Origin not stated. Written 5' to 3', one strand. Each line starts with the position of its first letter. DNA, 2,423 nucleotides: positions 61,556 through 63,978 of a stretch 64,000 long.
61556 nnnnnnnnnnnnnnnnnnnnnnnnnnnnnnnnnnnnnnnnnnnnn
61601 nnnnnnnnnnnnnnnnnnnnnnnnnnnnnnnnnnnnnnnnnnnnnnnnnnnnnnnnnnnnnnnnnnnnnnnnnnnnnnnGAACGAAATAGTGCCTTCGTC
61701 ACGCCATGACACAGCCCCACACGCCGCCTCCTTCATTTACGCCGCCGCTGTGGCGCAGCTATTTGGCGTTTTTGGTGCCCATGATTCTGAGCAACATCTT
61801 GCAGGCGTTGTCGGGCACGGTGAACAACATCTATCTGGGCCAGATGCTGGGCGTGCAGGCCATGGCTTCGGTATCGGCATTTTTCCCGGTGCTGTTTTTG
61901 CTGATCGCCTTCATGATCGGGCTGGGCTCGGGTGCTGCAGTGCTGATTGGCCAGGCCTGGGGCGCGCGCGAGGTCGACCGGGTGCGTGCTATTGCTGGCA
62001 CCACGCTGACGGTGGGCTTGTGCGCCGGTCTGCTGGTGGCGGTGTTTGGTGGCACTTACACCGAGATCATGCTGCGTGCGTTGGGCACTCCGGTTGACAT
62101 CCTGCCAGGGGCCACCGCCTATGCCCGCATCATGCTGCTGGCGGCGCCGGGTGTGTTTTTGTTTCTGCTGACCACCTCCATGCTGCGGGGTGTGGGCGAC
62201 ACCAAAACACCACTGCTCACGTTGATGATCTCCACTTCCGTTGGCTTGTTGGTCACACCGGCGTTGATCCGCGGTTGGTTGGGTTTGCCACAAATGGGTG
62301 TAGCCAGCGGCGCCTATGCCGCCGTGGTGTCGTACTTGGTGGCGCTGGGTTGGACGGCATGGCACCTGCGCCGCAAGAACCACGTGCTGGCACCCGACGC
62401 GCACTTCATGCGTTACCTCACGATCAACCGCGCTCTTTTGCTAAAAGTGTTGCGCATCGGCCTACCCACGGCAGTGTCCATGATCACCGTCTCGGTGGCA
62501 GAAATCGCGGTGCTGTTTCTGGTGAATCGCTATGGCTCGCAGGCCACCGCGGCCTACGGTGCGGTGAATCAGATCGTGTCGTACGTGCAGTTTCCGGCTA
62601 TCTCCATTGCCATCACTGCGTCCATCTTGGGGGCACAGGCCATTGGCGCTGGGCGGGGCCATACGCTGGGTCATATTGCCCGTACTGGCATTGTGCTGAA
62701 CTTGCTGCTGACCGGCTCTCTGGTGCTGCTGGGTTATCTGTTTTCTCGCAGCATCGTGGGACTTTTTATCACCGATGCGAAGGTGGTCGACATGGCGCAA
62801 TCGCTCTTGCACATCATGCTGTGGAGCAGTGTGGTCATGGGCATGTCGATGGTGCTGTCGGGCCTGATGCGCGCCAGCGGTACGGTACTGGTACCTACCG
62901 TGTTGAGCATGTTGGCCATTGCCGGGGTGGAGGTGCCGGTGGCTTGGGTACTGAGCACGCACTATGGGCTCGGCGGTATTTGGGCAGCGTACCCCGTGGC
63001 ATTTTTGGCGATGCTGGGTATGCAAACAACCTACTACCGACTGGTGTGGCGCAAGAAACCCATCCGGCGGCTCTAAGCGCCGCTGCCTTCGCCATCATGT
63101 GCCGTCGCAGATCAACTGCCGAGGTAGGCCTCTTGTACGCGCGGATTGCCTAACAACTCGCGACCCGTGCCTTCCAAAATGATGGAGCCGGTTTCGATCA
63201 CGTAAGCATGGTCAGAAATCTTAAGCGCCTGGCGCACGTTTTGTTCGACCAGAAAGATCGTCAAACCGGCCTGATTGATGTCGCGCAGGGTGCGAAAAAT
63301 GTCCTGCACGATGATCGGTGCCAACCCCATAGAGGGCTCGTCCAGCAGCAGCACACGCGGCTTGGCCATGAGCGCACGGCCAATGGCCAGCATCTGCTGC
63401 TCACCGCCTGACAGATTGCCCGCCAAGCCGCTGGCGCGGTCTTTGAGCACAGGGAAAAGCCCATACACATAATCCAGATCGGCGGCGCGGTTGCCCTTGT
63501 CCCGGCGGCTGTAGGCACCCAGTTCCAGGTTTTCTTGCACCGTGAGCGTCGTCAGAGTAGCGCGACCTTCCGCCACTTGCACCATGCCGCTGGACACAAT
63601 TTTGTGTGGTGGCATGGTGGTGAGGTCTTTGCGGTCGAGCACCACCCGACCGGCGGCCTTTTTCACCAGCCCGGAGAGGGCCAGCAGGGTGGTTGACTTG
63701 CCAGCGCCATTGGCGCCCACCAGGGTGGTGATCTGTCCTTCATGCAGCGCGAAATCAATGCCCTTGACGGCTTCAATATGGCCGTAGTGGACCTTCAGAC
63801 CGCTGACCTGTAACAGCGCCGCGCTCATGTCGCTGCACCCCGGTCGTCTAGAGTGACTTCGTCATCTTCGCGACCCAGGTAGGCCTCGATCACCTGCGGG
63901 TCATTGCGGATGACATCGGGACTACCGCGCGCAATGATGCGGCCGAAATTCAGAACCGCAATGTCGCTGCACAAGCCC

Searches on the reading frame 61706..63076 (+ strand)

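Call 34: search_protein_families(library=pfam, proteins=[window:61706-63076:+], max_evalue=0.001)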
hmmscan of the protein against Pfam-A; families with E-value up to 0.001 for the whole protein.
window:61706-63076:+ (456 aa): 1 family
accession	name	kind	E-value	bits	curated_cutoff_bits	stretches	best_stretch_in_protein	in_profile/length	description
PF01554.23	MatE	-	1.6e-60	203.8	24.9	2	25-184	1-159/161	MatE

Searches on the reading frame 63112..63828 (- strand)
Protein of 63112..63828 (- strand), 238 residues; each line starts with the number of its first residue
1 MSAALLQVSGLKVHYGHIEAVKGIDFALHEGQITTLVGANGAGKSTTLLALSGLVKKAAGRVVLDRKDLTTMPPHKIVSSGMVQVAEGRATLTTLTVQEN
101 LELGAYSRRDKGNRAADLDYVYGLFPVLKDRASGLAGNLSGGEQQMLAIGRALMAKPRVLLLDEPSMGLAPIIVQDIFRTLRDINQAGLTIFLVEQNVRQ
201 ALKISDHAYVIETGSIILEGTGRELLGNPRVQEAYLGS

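Call 33: search_protein_families(library=pfam, proteins=[window:63112-63828:-], max_evalue=0.001)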
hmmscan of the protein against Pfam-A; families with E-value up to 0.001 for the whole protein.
window:63112-63828:- (238 aa): 4 families
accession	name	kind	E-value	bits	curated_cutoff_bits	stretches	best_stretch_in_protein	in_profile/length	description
PF00005.33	ABC_tran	-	6.7e-29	101.7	25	1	22-166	2-136/137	ABC transporter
PF13304.12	AAA_21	-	6.6e-09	36.7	27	0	136-193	235-295/304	AAA domain, putative AbiEii toxin, Type IV TA system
PF12399.14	BCA_ABC_TP_C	-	1.1e-05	25.4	25.5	1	216-238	2-24/27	Branched-chain amino acid ATP-binding cassette transporter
PF13514.12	AAA_27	-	0.00079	19.5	22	0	14-54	10-49/206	AAA domain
